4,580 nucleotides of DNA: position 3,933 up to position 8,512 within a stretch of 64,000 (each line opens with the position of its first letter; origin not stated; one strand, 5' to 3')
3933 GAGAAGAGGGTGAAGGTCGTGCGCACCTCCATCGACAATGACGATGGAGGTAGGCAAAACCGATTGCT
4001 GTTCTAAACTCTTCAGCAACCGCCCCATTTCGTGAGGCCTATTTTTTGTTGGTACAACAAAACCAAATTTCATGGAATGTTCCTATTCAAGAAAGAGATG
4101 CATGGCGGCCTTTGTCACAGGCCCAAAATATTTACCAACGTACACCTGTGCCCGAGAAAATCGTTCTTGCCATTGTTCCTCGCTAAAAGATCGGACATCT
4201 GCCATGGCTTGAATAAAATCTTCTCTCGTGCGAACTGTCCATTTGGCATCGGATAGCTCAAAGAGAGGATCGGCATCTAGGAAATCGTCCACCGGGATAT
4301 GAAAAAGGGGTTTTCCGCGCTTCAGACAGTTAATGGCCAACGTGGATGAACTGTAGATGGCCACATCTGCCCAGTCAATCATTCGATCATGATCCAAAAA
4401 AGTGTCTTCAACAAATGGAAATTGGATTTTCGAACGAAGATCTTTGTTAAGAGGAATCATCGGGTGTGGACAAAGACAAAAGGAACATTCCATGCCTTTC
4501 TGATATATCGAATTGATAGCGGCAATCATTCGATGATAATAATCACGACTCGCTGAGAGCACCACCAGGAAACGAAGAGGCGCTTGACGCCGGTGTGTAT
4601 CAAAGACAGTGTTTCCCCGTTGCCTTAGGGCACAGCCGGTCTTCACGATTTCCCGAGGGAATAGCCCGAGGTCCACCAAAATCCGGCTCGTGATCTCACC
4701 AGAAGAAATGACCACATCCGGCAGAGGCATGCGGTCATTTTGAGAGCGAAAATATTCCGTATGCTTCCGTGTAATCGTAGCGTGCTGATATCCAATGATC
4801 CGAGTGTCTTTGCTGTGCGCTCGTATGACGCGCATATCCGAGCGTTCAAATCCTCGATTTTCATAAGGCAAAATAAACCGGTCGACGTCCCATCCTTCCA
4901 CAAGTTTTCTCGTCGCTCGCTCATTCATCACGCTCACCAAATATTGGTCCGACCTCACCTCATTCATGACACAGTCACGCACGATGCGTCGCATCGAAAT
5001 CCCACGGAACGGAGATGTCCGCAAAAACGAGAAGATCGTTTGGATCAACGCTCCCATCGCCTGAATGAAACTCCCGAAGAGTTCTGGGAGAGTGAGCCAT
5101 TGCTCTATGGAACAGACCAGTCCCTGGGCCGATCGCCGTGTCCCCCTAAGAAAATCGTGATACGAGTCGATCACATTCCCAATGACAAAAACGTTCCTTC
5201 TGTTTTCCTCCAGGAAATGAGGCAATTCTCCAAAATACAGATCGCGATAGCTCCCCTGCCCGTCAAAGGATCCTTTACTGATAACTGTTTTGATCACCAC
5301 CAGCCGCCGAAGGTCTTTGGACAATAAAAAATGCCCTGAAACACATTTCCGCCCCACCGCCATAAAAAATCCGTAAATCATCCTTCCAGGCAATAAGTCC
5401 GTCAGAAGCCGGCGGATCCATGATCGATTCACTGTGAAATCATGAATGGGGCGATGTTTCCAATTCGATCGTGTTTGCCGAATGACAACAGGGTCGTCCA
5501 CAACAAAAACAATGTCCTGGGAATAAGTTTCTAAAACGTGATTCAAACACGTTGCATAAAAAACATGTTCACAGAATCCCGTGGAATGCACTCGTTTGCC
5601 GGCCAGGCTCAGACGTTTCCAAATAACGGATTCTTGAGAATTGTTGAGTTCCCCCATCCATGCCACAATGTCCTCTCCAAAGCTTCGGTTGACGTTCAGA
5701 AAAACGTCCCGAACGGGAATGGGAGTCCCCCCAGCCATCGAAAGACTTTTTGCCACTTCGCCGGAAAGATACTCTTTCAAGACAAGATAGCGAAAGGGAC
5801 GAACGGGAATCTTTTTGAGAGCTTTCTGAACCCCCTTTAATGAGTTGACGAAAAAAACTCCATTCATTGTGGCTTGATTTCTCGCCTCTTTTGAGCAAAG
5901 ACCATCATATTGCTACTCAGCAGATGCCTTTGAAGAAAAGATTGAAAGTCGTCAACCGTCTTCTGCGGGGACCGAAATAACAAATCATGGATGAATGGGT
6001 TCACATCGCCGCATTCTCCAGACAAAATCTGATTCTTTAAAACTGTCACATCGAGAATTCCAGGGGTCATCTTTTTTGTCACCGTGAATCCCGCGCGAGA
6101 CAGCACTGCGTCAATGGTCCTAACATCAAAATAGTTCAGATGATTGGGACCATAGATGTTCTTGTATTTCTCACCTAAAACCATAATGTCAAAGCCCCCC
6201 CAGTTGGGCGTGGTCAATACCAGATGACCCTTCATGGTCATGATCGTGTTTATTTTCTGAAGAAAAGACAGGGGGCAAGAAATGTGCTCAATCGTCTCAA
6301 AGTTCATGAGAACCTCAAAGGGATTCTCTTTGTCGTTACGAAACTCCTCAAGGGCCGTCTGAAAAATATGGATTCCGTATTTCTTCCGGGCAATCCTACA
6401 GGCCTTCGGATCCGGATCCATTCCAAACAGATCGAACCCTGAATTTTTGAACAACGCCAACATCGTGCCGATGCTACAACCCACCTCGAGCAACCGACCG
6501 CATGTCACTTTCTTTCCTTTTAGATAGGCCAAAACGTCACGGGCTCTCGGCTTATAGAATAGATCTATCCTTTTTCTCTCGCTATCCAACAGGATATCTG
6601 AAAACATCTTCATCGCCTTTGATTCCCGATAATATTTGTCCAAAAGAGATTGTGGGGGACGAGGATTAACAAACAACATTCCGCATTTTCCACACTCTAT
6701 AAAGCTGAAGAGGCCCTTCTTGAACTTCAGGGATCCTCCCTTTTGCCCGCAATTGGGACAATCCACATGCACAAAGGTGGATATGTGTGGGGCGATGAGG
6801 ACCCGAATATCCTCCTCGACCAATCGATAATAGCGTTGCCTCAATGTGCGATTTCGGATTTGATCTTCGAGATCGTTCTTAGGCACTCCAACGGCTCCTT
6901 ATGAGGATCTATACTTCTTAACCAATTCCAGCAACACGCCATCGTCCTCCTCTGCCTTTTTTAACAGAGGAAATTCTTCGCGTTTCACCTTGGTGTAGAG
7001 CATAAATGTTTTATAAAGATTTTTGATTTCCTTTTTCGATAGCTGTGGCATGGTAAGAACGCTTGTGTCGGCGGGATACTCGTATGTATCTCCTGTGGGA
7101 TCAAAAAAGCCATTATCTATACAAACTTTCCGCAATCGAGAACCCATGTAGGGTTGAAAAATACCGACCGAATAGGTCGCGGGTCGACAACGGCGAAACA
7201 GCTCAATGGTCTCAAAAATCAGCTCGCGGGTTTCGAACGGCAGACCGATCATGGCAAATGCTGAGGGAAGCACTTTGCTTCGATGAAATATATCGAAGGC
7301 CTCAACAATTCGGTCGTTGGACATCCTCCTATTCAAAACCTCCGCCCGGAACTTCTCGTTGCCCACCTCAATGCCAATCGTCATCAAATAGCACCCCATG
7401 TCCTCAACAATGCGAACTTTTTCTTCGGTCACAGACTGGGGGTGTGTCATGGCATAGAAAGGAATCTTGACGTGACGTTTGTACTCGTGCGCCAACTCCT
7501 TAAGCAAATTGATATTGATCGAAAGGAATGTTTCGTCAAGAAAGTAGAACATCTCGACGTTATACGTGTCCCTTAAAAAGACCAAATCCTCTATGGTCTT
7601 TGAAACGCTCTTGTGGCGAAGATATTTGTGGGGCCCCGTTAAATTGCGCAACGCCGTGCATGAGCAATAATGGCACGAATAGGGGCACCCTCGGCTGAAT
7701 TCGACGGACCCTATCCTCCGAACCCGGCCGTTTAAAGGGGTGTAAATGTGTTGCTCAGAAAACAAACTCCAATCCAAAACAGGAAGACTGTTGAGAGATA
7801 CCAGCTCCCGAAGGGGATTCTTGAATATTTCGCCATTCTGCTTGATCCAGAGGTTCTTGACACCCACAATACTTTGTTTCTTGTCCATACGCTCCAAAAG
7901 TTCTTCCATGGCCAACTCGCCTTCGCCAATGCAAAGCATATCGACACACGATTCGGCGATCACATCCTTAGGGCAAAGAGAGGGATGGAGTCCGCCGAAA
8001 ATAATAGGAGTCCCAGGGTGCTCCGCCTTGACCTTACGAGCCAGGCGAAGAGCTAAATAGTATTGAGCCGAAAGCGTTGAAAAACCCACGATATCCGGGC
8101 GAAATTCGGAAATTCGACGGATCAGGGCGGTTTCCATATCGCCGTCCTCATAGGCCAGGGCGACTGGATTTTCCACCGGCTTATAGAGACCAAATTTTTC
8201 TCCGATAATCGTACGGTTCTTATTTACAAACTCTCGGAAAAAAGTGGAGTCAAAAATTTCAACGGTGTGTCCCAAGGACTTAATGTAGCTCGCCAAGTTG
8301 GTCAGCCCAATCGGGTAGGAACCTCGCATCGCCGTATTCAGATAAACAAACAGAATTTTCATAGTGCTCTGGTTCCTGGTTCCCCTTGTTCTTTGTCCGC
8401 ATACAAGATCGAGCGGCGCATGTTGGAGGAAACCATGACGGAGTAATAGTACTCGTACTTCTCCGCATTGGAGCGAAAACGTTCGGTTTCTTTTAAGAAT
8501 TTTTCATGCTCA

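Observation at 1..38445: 38-kb single-strand glycan island with three nonulosonic-acid synthase paralogues and four radical-SAM enzymes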

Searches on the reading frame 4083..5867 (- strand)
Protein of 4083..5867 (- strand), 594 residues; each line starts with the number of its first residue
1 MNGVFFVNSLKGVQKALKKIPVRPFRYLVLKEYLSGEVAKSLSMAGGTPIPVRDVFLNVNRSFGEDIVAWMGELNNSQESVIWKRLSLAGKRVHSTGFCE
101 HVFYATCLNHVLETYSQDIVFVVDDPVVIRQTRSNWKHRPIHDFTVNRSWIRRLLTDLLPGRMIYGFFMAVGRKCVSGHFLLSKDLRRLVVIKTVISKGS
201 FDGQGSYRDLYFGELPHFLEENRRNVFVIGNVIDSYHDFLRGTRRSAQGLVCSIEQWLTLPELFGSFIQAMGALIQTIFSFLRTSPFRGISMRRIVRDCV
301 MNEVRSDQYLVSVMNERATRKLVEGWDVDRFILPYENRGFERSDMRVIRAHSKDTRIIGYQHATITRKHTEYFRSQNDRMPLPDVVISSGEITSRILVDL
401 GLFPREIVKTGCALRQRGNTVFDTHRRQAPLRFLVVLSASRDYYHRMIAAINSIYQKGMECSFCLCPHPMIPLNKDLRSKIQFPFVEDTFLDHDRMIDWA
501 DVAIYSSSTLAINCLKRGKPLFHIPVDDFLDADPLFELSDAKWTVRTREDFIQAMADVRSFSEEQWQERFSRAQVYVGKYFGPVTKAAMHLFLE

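Call 5: search_protein_families(library=pfam, proteins=[window:4083-5867:-], max_evalue=0.001)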
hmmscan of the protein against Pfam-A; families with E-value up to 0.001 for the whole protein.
window:4083-5867:- (594 aa): 0 families

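Call 10: search_protein_families(library=ncbifam, proteins=[window:4083-5867:-], max_evalue=0.001)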
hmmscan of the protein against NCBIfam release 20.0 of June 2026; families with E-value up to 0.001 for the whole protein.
window:4083-5867:- (594 aa): 1 family
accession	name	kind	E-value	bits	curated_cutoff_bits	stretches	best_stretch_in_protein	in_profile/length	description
TIGR04326.1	O_ant_LIC13510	subfamily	2.8e-10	39.2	250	1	329-560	337-579/602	TIGR04326 family surface carbohydrate biosynthesis protein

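Call 29: search_solved_structures(query=window:4083-5867:-, max_evalue=1)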
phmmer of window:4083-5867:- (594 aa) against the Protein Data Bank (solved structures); distinct sequences matched with E-value up to 1: 1.
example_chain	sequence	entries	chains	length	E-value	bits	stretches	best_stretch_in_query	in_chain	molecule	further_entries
8etn_A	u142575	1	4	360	0.59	11.6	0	543-583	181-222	Tri-Ketone Dioxygenase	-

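Call 75: predict_structure(protein=window:4083-5867:-)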
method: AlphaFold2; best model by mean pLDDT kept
length: 594 residues; sequences in the alignment: 1
mean_pLDDT: 33.2   pTM: 0.20
mean pLDDT of the five models: 33.2, 27.2, 26.6, 25.8, 25.0
residues with pLDDT >= 90: 0; 70-90: 0; 50-70: 0; < 50: 594
segments of 3 or more residues with pLDDT < 50: 1-594
pLDDT, mean of each block of 10 residues (from residue 1): 37 46 41 38 39 37 38 38 36 34 36 33 28 30 29 36 34 33 33 31 31 34 30 29 28 27 33 37 33 30 26 28 29 28 32 30 35 36 33 34 32 23 26 34 41 39 33 31 30 28 30 29 33 32 36 39 43 34 37 33
secondary structure, 60 per line:
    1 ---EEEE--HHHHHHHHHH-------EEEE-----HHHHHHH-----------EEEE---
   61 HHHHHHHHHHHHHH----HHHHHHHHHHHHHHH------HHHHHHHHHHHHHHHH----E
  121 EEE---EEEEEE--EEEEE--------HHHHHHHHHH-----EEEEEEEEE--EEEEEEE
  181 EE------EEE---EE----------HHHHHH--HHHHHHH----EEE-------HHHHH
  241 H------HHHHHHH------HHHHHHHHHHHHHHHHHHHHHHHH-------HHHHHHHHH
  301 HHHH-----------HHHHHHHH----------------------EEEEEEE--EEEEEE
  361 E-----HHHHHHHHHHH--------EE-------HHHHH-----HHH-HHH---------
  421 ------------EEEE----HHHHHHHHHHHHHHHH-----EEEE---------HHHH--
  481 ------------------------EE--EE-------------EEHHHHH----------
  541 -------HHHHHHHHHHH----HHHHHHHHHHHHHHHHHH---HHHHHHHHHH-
elements in order: E4-7 H10-19 E27-30 H36-42 E54-57 H61-74 H79-93 H100-115 E120-123 E127-132 E135-139 H148-157 E163-171 E174-182 E189-191 H207-212 H215-221 E226-228 H236-241 H248-254 H261-284 H292-304 H316-323 E346-352 E355-361 H367-377 H395-399 E433-436 H441-456 E462-465 H475-478 H526-530 H548-558 H563-580 H584-593

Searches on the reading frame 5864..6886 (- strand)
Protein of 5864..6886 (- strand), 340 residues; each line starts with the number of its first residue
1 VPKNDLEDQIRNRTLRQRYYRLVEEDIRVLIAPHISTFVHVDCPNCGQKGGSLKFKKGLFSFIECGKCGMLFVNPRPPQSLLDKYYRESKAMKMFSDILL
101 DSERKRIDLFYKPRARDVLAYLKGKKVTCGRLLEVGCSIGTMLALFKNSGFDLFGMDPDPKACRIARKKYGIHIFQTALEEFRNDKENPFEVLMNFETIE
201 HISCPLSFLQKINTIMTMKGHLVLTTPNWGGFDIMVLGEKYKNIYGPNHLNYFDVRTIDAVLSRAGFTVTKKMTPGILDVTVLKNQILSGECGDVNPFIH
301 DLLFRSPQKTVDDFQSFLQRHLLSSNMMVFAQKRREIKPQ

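Call 5: search_protein_families(library=pfam, proteins=[window:5864-6886:-], max_evalue=0.001)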
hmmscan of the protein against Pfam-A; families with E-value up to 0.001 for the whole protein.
window:5864-6886:- (340 aa): 4 families
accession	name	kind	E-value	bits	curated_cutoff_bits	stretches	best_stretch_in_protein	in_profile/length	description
PF13489.12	Methyltransf_23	-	5e-20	72.3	27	1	113-271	7-163/164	Methyltransferase domain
PF08241.18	Methyltransf_11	-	6.6e-08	33.5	21.2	1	133-224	1-95/95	Methyltransferase domain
PF08242.18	Methyltransf_12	-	4.6e-07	30.9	30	1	133-222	1-98/98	Methyltransferase domain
PF13649.12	Methyltransf_25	-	6.1e-07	30.5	27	1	133-217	2-94/97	Methyltransferase domain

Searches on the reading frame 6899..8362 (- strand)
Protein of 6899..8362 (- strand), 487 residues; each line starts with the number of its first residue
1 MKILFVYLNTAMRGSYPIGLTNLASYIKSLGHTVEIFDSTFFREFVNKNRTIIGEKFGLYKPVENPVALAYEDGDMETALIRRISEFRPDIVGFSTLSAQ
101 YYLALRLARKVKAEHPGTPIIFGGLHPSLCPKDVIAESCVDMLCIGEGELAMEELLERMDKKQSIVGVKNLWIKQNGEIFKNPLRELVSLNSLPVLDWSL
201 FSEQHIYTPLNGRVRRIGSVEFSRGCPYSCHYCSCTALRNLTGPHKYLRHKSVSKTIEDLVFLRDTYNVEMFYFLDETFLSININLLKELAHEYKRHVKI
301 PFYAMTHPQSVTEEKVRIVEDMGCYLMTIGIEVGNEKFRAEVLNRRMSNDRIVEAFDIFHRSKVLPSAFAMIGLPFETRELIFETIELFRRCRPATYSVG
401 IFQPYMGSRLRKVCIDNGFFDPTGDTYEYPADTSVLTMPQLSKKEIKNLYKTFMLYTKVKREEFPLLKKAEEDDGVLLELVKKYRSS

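Call 5: search_protein_families(library=pfam, proteins=[window:6899-8362:-], max_evalue=0.001)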
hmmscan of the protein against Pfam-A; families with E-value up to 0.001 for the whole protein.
window:6899-8362:- (487 aa): 2 families
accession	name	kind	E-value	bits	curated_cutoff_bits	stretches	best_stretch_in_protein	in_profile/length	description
PF02310.24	B12-binding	-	4.1e-18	65.8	32.1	1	79-156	42-121/121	B12 binding domain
PF04055.27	Radical_SAM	-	5.4e-16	59.6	29.5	1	220-388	1-165/166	Radical SAM superfamily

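Call 10: search_protein_families(library=ncbifam, proteins=[window:6899-8362:-], max_evalue=0.001)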
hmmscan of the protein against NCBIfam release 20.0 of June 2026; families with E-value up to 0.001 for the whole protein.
window:6899-8362:- (487 aa): 19 families
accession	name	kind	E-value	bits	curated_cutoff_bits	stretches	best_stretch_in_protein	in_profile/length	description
TIGR04072.2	rSAM_ladder_B12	equivalog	1.5e-29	103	360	1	79-394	49-351/443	lipid biosynthesis B12-binding/radical SAM protein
TIGR02026.1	BchE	equivalog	3.1e-28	98.9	481.35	1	78-446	53-416/497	magnesium-protoporphyrin IX monomethyl ester anaerobic oxidative cyclase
TIGR03471.1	HpnJ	equivalog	1.3e-27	96.9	577.6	1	95-453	75-428/472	hopanoid biosynthesis associated radical SAM protein HpnJ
NF050148.1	rSAM_ApyD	equivalog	3.4e-27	95.1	750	1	74-420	60-399/645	RiPP biosynthesis radical SAM protein ApyD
TIGR04013.1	B12_SAM_MJ_1487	hypoth_equivalog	5.7e-27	94.5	251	1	77-392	31-333/382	TIGR04013 family B12-binding domain/radical SAM domain-containing protein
TIGR04479.1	bcpD_PhpK_rSAM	subfamily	8.3e-26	90.4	600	1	147-400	179-417/504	PhpK family radical SAM P-methyltransferase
TIGR04385.1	B12_rSAM_cofa1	equivalog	5.9e-24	85.1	450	1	15-389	18-361/438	B12 lower ligand biosynthesis radical SAM protein BzaD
NF038361.1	rSAM_Sden_1168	equivalog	2.5e-22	79.1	575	1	71-454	123-512/560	Sden_1168 family B12-binding radical SAM P-methyltransferase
TIGR03975.1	rSAM_ocin_1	subfamily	3.3e-22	78.7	281.85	1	80-333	120-372/606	RiPP maturation radical SAM C-methyltransferase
TIGR04367.1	HpnR_B12_rSAM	equivalog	5e-22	78.1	650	1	77-408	49-367/490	hopanoid C-3 methylase HpnR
TIGR04295.1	B12_rSAM_oligo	hypoth_equivalog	1.3e-17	63.6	400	1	77-355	54-326/422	TIGR04295 family B12-binding domain-containing radical SAM protein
NF033070.1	rSAM_AprD4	equivalog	1.7e-16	60.2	500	1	205-447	186-421/456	AprD4 family radical SAM diol-dehydratase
TIGR04190.1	B12_SAM_Ta0216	equivalog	1.7e-14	53.3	500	1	104-391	96-393/554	TIGR04190 family B12-binding domain/radical SAM domain protein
NF033712.0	B12_rSAM_KedN5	subfamily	5.3e-13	48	700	1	84-233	58-211/624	KedN5 family methylcobalamin-dependent radical SAM C-methyltransferase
NF040542.1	rSAM_RCCLKC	equivalog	4e-12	46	450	1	104-364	65-322/423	arsinothricin biosynthesis radical SAM protein ArsL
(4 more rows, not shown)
